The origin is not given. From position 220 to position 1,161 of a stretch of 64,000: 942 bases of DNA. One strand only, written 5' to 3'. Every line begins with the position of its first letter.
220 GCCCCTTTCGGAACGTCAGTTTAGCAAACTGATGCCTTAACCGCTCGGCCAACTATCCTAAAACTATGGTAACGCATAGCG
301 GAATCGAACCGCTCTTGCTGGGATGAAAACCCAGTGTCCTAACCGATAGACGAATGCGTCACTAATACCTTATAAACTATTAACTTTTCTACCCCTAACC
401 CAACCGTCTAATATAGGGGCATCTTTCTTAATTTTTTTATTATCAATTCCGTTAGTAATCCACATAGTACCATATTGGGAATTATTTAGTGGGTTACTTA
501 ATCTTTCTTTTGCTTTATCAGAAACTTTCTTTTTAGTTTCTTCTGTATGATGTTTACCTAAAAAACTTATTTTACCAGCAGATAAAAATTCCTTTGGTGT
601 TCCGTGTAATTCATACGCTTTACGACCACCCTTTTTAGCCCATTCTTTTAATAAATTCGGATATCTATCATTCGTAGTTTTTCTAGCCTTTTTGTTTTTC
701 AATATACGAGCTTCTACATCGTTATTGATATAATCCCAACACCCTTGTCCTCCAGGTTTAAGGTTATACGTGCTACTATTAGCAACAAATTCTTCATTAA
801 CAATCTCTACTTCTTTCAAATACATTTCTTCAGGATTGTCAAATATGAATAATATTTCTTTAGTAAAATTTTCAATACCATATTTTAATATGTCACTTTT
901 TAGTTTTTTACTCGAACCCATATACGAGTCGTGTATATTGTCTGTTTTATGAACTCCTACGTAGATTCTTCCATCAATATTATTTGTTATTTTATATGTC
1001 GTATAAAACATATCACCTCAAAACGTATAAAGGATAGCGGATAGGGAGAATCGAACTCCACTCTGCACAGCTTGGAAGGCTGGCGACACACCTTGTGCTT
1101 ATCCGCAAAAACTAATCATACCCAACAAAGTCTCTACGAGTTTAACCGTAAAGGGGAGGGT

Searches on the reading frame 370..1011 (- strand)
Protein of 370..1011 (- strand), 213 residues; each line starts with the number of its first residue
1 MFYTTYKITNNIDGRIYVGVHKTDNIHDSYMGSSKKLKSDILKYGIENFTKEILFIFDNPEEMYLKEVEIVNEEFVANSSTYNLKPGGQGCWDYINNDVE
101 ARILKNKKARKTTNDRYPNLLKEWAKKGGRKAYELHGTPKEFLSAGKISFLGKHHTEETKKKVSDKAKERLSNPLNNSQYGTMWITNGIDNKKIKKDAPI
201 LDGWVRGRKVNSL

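Call 59: find_encoding_contigs(protein=window:370-1011:-, flank=10000, max_places=3)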
Protein window:370-1011:- (213 aa): 1 contig read that carries it; 1 place shown.
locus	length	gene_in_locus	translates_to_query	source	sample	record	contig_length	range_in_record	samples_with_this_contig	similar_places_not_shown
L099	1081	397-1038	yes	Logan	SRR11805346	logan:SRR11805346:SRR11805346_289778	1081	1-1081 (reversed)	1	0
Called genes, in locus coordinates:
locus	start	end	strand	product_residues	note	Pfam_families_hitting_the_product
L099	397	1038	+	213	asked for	PF19835:SegE_GIY-YIG (weak)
